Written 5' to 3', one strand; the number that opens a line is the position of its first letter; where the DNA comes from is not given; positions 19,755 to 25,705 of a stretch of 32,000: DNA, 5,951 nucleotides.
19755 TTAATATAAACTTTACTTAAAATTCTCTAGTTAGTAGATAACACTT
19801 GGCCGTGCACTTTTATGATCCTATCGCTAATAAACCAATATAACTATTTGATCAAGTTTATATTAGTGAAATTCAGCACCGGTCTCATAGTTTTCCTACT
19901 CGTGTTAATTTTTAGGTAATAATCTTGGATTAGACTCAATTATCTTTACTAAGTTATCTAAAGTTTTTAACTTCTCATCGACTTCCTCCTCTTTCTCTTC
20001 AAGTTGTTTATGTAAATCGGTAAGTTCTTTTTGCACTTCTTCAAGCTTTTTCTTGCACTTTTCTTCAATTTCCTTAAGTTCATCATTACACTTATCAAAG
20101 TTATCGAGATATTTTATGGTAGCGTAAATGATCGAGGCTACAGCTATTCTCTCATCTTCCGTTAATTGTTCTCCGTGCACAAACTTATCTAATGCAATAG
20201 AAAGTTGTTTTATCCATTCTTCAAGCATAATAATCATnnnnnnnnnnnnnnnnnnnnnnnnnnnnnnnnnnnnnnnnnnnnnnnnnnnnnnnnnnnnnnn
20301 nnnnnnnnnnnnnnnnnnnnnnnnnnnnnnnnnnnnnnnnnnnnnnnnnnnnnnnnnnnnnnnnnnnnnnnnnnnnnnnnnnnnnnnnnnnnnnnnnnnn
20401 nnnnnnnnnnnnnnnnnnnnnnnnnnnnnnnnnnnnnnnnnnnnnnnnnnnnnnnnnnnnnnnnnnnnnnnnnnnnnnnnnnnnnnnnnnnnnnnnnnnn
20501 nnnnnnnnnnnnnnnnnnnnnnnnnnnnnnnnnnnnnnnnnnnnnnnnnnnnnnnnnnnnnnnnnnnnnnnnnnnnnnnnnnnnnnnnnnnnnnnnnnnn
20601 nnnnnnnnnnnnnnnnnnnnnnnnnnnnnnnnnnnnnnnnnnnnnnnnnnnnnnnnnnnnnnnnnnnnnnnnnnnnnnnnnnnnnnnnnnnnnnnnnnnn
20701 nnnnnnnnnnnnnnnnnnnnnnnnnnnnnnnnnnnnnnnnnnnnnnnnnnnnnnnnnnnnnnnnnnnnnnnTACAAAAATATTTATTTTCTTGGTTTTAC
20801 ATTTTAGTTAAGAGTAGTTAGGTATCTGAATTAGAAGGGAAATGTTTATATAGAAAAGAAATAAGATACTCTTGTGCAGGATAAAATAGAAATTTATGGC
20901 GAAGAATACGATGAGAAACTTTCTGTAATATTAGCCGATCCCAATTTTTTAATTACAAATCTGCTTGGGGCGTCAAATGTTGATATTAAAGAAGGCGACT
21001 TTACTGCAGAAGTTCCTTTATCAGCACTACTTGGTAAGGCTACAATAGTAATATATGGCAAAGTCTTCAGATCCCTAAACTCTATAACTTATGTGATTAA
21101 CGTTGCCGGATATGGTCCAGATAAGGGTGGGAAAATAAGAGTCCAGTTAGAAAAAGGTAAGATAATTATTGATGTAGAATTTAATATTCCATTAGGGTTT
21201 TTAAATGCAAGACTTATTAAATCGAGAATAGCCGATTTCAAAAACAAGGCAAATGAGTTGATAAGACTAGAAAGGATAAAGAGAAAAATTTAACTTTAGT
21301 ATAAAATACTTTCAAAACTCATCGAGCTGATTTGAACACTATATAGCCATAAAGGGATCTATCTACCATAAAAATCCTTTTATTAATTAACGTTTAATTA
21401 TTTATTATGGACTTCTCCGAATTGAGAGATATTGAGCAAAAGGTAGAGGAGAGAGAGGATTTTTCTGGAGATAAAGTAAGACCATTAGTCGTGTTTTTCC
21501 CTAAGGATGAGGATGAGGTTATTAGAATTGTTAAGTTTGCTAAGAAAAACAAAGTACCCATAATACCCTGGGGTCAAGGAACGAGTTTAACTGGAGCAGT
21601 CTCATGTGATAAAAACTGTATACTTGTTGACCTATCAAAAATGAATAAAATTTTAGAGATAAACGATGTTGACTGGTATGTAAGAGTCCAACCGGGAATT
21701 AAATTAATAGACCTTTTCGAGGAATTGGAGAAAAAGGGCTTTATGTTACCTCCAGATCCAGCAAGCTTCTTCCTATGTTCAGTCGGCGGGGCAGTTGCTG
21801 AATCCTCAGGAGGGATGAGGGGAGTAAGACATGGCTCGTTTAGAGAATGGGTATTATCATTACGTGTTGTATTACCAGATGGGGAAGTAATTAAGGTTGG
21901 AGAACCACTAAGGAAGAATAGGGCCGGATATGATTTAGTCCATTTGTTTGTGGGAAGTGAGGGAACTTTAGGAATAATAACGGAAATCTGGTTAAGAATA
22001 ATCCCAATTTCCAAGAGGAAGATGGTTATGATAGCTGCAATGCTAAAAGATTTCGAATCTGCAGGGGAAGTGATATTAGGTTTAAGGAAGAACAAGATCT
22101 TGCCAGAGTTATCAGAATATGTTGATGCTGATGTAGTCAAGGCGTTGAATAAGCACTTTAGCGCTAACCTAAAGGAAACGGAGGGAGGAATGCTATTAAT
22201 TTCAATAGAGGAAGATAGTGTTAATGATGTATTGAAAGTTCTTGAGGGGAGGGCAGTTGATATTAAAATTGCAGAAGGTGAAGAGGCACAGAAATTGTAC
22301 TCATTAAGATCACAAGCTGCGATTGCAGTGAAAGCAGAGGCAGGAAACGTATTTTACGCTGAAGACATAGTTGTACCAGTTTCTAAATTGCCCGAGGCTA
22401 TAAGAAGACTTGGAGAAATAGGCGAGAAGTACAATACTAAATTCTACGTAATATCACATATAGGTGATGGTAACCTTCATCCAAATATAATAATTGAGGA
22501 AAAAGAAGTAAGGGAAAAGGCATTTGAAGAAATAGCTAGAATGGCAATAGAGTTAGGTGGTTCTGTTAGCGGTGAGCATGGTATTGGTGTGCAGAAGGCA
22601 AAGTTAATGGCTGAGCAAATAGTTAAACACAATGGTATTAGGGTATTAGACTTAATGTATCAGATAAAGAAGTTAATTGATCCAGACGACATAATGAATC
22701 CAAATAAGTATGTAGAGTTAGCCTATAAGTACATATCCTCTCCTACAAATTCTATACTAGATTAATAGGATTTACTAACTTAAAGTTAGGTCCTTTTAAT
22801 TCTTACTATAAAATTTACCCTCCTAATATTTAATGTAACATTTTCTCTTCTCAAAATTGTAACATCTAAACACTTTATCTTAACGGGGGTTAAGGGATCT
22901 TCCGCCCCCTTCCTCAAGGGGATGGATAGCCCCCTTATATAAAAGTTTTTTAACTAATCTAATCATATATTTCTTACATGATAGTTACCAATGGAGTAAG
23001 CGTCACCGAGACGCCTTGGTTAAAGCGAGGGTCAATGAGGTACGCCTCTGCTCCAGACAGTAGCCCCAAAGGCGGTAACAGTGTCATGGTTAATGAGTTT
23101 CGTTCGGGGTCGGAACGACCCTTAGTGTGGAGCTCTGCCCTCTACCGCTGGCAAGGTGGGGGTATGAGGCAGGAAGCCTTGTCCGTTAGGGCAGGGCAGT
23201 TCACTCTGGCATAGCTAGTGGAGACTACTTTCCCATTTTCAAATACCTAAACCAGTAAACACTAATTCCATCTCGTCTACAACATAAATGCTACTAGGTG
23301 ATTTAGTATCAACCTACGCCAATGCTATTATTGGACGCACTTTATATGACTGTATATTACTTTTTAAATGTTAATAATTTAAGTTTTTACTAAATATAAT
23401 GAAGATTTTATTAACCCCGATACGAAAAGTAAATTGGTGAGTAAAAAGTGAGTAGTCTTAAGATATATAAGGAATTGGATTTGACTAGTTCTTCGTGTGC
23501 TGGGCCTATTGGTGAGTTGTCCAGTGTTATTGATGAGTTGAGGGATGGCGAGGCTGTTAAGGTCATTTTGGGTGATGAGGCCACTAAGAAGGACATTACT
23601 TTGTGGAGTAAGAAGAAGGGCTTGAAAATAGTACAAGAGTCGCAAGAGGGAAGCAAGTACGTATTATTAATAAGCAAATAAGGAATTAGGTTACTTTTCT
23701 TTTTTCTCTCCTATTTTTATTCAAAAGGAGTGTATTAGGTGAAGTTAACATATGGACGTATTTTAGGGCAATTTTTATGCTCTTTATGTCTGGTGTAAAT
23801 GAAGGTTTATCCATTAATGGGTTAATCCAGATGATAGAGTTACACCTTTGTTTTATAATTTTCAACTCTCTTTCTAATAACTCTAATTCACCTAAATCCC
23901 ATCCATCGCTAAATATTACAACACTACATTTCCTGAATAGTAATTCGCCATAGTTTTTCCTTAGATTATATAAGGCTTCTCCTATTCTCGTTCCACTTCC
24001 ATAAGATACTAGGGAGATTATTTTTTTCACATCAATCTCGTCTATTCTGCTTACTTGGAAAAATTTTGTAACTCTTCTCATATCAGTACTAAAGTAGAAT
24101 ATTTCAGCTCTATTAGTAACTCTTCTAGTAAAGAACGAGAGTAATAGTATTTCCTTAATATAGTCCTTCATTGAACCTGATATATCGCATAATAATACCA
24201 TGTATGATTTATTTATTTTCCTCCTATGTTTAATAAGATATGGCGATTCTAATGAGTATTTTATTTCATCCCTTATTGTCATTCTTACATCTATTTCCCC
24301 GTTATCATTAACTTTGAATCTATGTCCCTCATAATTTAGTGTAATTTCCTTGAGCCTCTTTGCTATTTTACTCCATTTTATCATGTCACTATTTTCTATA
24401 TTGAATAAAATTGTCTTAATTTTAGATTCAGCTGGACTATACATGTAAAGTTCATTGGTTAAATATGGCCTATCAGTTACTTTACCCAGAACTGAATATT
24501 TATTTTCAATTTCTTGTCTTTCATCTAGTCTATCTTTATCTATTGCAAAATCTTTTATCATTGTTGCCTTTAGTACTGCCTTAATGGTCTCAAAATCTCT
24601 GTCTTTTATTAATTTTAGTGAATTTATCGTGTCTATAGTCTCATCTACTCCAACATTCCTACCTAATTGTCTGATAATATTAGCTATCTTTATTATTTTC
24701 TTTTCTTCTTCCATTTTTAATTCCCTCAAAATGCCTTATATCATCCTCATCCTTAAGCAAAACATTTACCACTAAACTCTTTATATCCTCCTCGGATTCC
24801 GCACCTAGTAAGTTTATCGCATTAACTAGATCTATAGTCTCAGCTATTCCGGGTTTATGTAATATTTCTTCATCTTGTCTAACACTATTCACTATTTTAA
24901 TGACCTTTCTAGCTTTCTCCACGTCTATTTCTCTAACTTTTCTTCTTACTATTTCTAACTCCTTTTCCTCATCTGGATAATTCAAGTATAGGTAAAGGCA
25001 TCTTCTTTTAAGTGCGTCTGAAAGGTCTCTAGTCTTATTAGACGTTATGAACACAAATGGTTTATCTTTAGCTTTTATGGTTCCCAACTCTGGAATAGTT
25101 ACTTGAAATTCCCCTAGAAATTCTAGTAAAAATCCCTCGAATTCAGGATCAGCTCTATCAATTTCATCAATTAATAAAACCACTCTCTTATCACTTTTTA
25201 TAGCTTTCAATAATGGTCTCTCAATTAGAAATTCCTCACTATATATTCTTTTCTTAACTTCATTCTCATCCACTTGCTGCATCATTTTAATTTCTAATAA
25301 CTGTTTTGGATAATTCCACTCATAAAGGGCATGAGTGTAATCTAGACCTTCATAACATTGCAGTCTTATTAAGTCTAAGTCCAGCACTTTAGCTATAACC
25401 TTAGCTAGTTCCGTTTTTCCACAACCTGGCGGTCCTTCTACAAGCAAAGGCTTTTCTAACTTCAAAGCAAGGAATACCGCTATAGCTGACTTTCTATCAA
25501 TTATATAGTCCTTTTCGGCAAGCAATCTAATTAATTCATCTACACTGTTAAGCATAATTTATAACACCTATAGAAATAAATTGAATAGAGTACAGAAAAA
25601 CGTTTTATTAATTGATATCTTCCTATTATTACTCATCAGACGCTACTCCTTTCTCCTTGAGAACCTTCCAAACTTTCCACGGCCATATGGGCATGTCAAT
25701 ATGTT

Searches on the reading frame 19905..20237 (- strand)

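Call 15: search_protein_families(library=pfam, proteins=[window:19905-20237:-], max_evalue=0.01)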
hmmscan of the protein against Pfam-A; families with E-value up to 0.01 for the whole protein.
window:19905-20237:- (110 aa): 12 families
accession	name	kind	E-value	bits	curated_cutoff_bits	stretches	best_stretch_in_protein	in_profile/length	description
PF06103.16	DUF948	-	1.4e-05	25.6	37.2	1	31-100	8-77/89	Bacterial protein of unknown function (DUF948)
PF07195.17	FliD_C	-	8e-05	22.6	25.4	1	37-100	173-234/236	Flagellar hook-associated protein 2 C-terminus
PF05791.16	Bacillus_HBL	-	0.00073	19.8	29.1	1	36-100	73-135/177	Bacillus haemolytic enterotoxin (HBL)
PF10241.14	KxDL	-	0.0015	19.2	27.2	1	33-101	11-79/86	Uncharacterized conserved protein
PF09177.16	STX6_10_61_N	-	0.0023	18.9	29.4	1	54-105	21-72/99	Syntaxin 6/10/61, N-terminal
PF04136.21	COG3_N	-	0.0036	17.7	27.9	1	30-99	10-78/147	Conserved oligomeric Golgi complex subunit 3, N-terminal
PF13361.12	UvrD_C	-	0.0053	16.6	25.6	1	3-102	159-250/350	UvrD-like helicase C-terminal domain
PF00509.23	Hemagglutinin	-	0.006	15.5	31.8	1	46-90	372-416/550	Haemagglutinin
PF04513.17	Baculo_PEP_C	-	0.0065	17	38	1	47-99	40-93/140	Baculovirus polyhedron envelope protein, PEP, C terminus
PF02984.24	Cyclin_C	-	0.0069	16.8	22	1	34-92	49-107/119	Cyclin, C-terminal domain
PF09787.14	Golgin_A5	-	0.0088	16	31.7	1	44-101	67-127/305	Golgin subfamily A member 5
PF05384.16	DegS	-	0.0092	15.9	27.6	0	43-89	7-53/159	Sensor protein DegS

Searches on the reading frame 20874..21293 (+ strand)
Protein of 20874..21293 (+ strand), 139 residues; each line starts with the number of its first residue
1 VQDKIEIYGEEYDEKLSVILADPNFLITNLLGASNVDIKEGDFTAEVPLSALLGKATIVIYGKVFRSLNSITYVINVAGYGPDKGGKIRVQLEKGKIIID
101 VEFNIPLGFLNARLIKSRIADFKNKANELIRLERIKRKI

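Call 15: search_protein_families(library=pfam, proteins=[window:20874-21293:+], max_evalue=0.01)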
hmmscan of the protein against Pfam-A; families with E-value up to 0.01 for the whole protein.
window:20874-21293:+ (139 aa): 1 family
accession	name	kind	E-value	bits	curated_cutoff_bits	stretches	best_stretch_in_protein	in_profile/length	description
PF11485.14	STK_08120-like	-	8.3e-22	78.2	21.6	1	1-139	1-136/136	STK_08120-like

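Call 34: search_solved_structures(query=window:20874-21293:+, max_evalue=10)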
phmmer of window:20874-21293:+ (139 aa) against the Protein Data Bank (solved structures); distinct sequences matched with E-value up to 10: 5.
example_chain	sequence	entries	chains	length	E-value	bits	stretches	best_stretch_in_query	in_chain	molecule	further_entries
2ejx_A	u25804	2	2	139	0.012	18.7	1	15-139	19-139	STK_08120 | FATTY ACID-BINDING PROTEIN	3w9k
6b2x_A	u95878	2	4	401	0.59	13.3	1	63-107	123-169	Solute-binding periplasmic protein of iron/siderophore ABC transporter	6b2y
1j83_A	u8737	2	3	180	0.7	13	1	21-71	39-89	ENDO-1,4-BETA GLUCANASE ENGF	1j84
9ht5_A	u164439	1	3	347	1.1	12.4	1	63-131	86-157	Periplasmic substrate-binding transport protein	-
9hrj_A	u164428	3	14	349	1.2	12.3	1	63-131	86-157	Periplasmic substrate-binding transport protein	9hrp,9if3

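Call 49: search_protein_families(library=pfam, proteins=[window:20874-21293:+], max_evalue=10)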
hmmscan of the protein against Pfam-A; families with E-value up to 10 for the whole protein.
window:20874-21293:+ (139 aa): 1 family
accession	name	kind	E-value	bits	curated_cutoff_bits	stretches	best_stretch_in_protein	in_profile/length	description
PF11485.14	STK_08120-like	-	8.3e-22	78.2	21.6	1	1-139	1-136/136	STK_08120-like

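Call 52: predict_structure(protein=window:20874-21293:+)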
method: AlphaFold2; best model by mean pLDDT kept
length: 139 residues; sequences in the alignment: 1
mean_pLDDT: 74.9   pTM: 0.68
mean pLDDT of the five models: 74.9, 72.5, 42.7, 40.4, 35.9
residues with pLDDT >= 90: 5; 70-90: 91; 50-70: 41; < 50: 2
segments of 3 or more residues with pLDDT < 50: none
pLDDT, mean of each block of 10 residues (from residue 1): 67 70 80 84 81 65 87 84 79 83 65 65 75 61
secondary structure, 60 per line:
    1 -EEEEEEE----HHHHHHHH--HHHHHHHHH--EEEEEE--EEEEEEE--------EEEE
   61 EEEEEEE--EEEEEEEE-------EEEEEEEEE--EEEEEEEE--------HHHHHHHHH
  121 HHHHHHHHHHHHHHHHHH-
elements in order: E2-8 H13-20 H23-31 E34-39 E42-48 E57-67 E70-77 E85-93 E96-103 H112-138

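Call 56: fold_search(model_id=the predicted structure, library=pdb)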
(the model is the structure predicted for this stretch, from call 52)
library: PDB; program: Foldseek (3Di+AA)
matches with E <= 10: 1540; with E <= 0.001: 26
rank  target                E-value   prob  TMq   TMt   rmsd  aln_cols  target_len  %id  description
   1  3w9k                  5.2e-08  1.00  0.75  0.77   3.6       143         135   23  Crystal structure of thermoacidophile-specific protein STK_08120 complexed with myristic acid (released 2013-07-17)
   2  2ejx                  2.7e-07  1.00  0.72  0.74   4.0       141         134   23  Crystal structure of the hypothetical protein STK_08120 from Sulfolobus tokodaii (released 2008-03-25)
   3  2ns9_A                5.8e-06  1.00  0.57  0.53   5.3       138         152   16  Crystal structure of protein APE2225 from Aeropyrum pernix K1, Pfam COXG (released 2006-11-14)
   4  2ns9_B                1.2e-05  1.00  0.57  0.53   5.5       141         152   16  Crystal structure of protein APE2225 from Aeropyrum pernix K1, Pfam COXG (released 2006-11-14)
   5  3p9v_B                6.5e-05  1.00  0.51  0.47   5.9       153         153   16  High Resolution Crystal Structure of protein Maqu_3174 from Marinobacter aquaeolei, Northeast Structural Genomics Cons (released 2010-10-27)
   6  7wa9                  9.8e-05  1.00  0.66  0.64   3.9       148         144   12  Crystal structure of MSMEG_5634 from Mycobacterium smegmatis (released 2022-10-19)
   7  2pcs                  9.8e-05  1.00  0.60  0.56   5.0       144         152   17  Crystal structure of conserved protein from Geobacillus kaustophilus (released 2007-04-10)
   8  3p9v_A                1.9e-04  1.00  0.45  0.41   6.4       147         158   16  High Resolution Crystal Structure of protein Maqu_3174 from Marinobacter aquaeolei, Northeast Structural Genomics Cons (released 2010-10-27)
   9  8h2d_B                2.1e-04  1.00  0.50  0.50  13.6       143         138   12  The hypothetical protein from Mycobacterium tuberculosis mutant - E47A (released 2023-09-06)
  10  3ggn_A                2.2e-04  1.00  0.65  0.69   3.6       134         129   10  Crystal structure of DR_A0006 from Deinococcus radiodurans. Northeast Structural Genomics Consortium Target DrR147D (released 2009-03-24)
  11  8h0h_A                3.0e-04  1.00  0.51  0.50  15.0       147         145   11  Hypotethical protein from Mycobacterium tuberculsosis (released 2023-09-06)
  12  2d4r_C                3.0e-04  1.00  0.50  0.49   5.5       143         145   12  Crystal structure of TTHA0849 from Thermus thermophilus HB8 (released 2005-12-13)
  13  3ggn_B                3.6e-04  1.00  0.64  0.67   3.4       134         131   13  Crystal structure of DR_A0006 from Deinococcus radiodurans. Northeast Structural Genomics Consortium Target DrR147D (released 2009-03-24)
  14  2d4r_A                3.6e-04  1.00  0.50  0.49   5.6       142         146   13  Crystal structure of TTHA0849 from Thermus thermophilus HB8 (released 2005-12-13)
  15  6gqf_A                3.6e-04  1.00  0.39  0.34   7.8       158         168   17  The structure of mouse AsterA (GramD1a) with 25-hydroxy cholesterol (released 2018-09-26)
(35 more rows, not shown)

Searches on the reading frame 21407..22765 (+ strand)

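Call 15: search_protein_families(library=pfam, proteins=[window:21407-22765:+], max_evalue=0.01)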
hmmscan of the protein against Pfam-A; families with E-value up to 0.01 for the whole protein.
window:21407-22765:+ (452 aa): 2 families
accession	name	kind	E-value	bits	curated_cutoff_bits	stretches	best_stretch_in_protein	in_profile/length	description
PF01565.28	FAD_binding_4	-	1.2e-45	155.1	26.4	1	26-164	1-138/139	FAD binding domain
PF02913.24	FAD-oxidase_C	-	2.3e-44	152.4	21.2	1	205-434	4-247/248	FAD linked oxidases, C-terminal domain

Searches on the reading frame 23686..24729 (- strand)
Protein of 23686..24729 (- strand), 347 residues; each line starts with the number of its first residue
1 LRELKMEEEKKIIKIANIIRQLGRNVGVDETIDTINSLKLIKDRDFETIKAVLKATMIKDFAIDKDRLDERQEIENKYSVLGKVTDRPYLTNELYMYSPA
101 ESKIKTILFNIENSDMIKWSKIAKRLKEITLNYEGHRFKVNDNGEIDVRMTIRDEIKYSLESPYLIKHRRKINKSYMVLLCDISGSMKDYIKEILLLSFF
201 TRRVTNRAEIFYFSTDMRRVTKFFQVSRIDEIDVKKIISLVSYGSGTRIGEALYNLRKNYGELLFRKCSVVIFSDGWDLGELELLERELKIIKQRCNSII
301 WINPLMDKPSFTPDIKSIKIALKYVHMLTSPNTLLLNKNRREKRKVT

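Call 5: search_protein_families(library=ncbifam, proteins=[window:23686-24729:-])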
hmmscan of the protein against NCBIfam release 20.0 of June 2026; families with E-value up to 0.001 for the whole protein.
window:23686-24729:- (347 aa): 1 family
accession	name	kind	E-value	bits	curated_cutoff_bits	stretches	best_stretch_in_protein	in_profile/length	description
NF047783.1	VWA_dom_MadC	equivalog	2.1e-08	33.4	600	1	138-304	288-454/498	MadC family VWA domain-containing protein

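Call 6: search_protein_families(library=pfam, proteins=[window:23686-24729:-])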
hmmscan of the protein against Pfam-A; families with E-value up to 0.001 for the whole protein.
window:23686-24729:- (347 aa): 1 family
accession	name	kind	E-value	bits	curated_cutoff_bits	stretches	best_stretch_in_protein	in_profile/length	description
PF05762.20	VWA_CoxE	-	2.7e-33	115.7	26.4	1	140-332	21-217/222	VWA domain containing CoxE-like protein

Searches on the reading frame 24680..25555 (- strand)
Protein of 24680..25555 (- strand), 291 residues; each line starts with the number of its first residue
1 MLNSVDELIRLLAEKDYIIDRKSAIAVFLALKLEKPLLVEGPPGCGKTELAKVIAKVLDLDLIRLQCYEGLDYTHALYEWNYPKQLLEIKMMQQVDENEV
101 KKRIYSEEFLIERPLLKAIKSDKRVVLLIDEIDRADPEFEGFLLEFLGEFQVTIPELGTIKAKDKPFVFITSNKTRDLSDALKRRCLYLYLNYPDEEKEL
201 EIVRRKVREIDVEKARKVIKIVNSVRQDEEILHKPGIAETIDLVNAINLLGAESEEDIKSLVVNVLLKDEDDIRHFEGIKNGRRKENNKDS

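Call 5: search_protein_families(library=ncbifam, proteins=[window:24680-25555:-])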
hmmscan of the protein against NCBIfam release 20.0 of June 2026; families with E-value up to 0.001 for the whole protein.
window:24680-25555:- (291 aa): 18 families
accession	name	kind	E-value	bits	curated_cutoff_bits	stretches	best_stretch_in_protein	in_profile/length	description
NF047784.1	MadB_ATPase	equivalog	9.3e-81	271.3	475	1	3-272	2-289/298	MadB family AAA-type ATPase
TIGR02640.1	gas_vesic_GvpN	equivalog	1.5e-15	57.5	266.8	1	31-230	18-220/262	gas vesicle protein GvpN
NF042959.1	IteA_antiphage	equivalog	8.1e-09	35.1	510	1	32-67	123-158/367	anti-phage ATPase IteA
TIGR00635.1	ruvB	equivalog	1.9e-08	33.7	299.05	0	37-62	33-58/305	Holliday junction branch migration DNA helicase RuvB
NF003230.0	PRK04195.1-6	equivalog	7.8e-07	28.1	441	1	24-66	29-71/494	replication factor C large subunit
NF000868.0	PRK00080.1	equivalog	9.4e-07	28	282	0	37-61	54-78/330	Holliday junction branch migration DNA helicase RuvB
TIGR02639.1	ClpA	equivalog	7.5e-06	24.4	993.15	0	37-69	490-522/734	ATP-dependent Clp protease ATP-binding subunit ClpA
NF041006.2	cell_div_CdvC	equivalog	1.4e-05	24.2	650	0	34-65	134-165/370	cell division protein CdvC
NF003233.0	PRK04195.2-3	equivalog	2.7e-05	23.2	471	0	33-57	37-61/504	replication factor C large subunit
TIGR00763.1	lon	equivalog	0.00012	20.7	608.05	1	37-65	356-384/795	endopeptidase La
TIGR00678.1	holB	equivalog_domain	0.00017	21.2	180.6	0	33-221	13-180/188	DNA polymerase III subunit delta'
NF009067.0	PRK12402.1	equivalog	0.00025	20.1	317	0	19-58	18-60/340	replication factor C small subunit 2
TIGR01242.2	TIGR01242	subfamily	0.00032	19.8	500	0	34-65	148-179/362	proteasome-activating nucleotidase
NF003069.1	PRK03992.1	subfamily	0.00058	19.1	500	0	35-66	166-197/379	proteasome-activating nucleotidase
TIGR00602.1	rad24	subfamily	0.00068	18.3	482.55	1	27-63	103-139/640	checkpoint protein rad24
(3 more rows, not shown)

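Call 6: search_protein_families(library=pfam, proteins=[window:24680-25555:-])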
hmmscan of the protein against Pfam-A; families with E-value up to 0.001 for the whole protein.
window:24680-25555:- (291 aa): 12 families
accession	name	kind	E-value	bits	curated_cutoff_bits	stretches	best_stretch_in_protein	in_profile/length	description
PF07728.20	AAA_5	-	2.6e-13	50.6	22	1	37-186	2-139/139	AAA domain (dynein-related subfamily)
PF00004.35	AAA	-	1.2e-11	45.6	21.2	1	38-186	2-123/131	ATPase family associated with various cellular activities (AAA)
PF07726.17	AAA_3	-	1.3e-09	38.5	27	0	37-68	2-33/131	ATPase family associated with various cellular activities (AAA)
PF07724.20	AAA_2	-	7.3e-09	36.3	27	1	37-193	6-137/166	AAA domain (Cdc48 subfamily)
PF01637.24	ATPase_2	-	3.6e-08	33.9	33.2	1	31-210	17-198/225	ATPase domain predominantly from Archaea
PF05496.18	RuvB_N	-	6.7e-06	26.4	27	0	37-61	36-60/159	Holliday junction DNA helicase RuvB P-loop domain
PF13401.12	AAA_22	-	1.9e-05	25.4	27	1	35-148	6-109/130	AAA domain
PF07693.20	KAP_NTPase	-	0.00012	21.9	20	0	98-140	133-168/293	KAP family P-loop domain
PF13191.12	AAA_16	-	0.00015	22.7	32.6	0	37-147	27-156/167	AAA ATPase domain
PF24883.2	NPHP3_N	-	0.00018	22.1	24.8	0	37-59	25-47/164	Nephrocystin 3, N-terminal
PF13173.12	AAA_14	-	0.00052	20.5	27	0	35-143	3-81/129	AAA domain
PF03215.21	Rad17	-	0.00076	19.9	23.8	0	27-63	38-74/186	Rad17 P-loop domain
